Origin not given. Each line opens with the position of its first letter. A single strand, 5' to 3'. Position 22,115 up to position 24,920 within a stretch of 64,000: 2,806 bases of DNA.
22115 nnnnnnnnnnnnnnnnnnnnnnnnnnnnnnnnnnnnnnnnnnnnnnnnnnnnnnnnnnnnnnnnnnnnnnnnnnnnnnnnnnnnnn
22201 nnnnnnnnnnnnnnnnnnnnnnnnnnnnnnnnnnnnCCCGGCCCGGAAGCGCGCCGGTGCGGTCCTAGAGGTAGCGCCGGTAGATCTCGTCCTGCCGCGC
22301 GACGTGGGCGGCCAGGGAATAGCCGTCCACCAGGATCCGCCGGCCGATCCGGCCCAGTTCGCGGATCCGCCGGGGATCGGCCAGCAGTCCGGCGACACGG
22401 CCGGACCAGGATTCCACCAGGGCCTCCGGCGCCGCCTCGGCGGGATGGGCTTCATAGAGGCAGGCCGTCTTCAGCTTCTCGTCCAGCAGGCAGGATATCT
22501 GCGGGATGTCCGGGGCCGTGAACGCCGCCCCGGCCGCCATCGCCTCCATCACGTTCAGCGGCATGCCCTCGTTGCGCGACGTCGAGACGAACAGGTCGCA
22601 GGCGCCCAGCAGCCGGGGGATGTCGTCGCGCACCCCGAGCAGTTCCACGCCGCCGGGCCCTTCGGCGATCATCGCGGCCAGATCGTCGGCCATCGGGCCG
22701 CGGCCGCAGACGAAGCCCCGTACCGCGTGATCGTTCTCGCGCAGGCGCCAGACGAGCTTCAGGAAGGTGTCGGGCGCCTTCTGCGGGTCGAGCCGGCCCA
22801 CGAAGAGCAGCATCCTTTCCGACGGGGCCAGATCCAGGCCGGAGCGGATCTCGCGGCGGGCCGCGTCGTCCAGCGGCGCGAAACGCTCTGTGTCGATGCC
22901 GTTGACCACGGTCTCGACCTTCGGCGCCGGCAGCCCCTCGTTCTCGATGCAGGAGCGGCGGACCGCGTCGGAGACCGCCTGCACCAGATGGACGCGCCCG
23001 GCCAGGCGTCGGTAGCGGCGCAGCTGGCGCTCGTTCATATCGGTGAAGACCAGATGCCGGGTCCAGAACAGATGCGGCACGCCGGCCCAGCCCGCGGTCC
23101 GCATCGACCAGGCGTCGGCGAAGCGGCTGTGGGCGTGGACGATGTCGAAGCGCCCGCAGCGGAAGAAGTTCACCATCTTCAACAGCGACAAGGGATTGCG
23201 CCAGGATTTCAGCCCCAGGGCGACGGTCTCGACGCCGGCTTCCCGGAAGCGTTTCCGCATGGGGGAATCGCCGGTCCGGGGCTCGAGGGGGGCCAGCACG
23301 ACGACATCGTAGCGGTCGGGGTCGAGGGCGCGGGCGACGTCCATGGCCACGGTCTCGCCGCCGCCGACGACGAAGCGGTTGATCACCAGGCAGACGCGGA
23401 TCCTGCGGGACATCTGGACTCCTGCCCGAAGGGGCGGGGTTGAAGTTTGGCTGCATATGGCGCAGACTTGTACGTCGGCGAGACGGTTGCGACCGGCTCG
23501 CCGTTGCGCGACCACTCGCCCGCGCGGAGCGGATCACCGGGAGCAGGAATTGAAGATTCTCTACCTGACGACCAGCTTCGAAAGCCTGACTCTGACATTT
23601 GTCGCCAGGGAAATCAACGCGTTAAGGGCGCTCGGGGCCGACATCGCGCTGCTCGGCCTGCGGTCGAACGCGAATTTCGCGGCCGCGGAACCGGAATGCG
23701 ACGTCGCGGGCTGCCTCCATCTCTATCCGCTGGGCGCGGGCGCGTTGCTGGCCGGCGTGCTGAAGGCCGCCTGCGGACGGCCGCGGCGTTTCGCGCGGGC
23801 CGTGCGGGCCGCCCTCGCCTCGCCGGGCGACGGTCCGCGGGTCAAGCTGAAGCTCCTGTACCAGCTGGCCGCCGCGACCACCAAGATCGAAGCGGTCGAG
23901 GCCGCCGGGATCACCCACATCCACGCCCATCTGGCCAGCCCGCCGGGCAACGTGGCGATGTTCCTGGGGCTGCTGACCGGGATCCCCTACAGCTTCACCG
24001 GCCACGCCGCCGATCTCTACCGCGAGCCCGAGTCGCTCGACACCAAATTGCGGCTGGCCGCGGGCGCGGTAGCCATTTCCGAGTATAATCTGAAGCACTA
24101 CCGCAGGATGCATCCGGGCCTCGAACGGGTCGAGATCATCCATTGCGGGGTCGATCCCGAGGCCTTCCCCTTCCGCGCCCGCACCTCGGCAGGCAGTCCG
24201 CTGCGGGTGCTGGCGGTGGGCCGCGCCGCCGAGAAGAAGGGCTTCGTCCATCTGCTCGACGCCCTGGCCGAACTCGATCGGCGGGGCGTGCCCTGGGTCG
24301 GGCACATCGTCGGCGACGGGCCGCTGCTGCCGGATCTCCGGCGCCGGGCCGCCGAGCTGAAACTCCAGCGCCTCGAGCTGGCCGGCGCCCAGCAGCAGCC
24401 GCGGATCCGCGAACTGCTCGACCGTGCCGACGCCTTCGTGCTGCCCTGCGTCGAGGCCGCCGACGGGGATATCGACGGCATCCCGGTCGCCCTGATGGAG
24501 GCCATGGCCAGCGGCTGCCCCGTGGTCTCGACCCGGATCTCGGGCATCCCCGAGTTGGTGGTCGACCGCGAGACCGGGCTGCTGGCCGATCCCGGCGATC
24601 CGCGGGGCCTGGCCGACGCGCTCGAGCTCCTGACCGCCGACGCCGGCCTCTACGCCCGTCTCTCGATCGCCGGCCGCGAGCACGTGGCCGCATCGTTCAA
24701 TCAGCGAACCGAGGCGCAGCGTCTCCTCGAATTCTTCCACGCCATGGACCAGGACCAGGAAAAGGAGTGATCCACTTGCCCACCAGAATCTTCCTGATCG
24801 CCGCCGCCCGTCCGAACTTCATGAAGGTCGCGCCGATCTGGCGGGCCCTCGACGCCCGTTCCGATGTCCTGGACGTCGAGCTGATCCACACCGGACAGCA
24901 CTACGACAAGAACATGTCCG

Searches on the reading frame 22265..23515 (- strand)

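Call 11: search_protein_families(library=pfam, proteins=[window:22265-23515:-], max_evalue=0.001)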
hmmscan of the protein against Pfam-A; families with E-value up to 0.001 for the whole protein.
window:22265-23515:- (416 aa): 5 families
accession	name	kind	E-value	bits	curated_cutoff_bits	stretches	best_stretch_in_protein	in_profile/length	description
PF13439.12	Glyco_transf_4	-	1.5e-23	84.2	28.5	1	50-211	1-170/170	Glycosyltransferase Family 4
PF13692.12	Glyco_trans_1_4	-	5.4e-21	75.8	27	1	234-367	2-137/142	Glycosyl transferases group 1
PF00534.26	Glycos_transf_1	-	5.4e-19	68.8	26.4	1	220-339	2-126/172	Glycosyl transferases group 1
PF13579.12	Glyco_trans_4_4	-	1.1e-14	55.5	29.7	1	51-206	1-158/158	Glycosyl transferase 4-like domain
PF20706.3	GT4-conflict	-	0.00013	21.5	26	1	162-386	134-363/385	Family 4 Glycosyltransferase in conflict systems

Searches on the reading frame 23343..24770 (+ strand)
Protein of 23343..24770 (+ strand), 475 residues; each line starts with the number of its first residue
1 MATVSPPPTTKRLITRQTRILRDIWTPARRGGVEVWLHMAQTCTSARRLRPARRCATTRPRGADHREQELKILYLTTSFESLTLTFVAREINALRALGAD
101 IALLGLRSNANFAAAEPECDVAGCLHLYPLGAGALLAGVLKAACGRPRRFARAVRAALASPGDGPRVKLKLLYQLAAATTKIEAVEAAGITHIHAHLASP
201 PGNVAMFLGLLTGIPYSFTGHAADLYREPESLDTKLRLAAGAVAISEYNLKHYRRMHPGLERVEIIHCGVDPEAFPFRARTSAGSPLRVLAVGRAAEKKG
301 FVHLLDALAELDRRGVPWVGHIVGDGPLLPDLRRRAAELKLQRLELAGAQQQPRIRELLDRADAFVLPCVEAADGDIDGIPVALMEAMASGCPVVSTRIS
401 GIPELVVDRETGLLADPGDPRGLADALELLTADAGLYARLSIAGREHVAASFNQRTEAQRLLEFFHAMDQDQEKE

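Call 49: search_protein_families(library=pfam, proteins=[window:23343-24770:+], max_evalue=0.001)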
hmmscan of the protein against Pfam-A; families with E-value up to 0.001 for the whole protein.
window:23343-24770:+ (475 aa): 5 families
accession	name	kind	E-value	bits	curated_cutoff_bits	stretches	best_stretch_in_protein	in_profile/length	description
PF13692.12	Glyco_trans_1_4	-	1e-31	110.5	27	1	288-433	3-142/142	Glycosyl transferases group 1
PF00534.26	Glycos_transf_1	-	5.6e-31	107.8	26.4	1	284-446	13-171/172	Glycosyl transferases group 1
PF13439.12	Glyco_transf_4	-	2.1e-08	34.8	28.5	1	145-273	28-169/170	Glycosyltransferase Family 4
PF13524.12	Glyco_trans_1_2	-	8.8e-07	29.4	25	1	346-462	19-143/144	Glycosyl transferase-like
PF20706.3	GT4-conflict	-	5.5e-05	22.7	26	1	251-409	162-323/385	Family 4 Glycosyltransferase in conflict systems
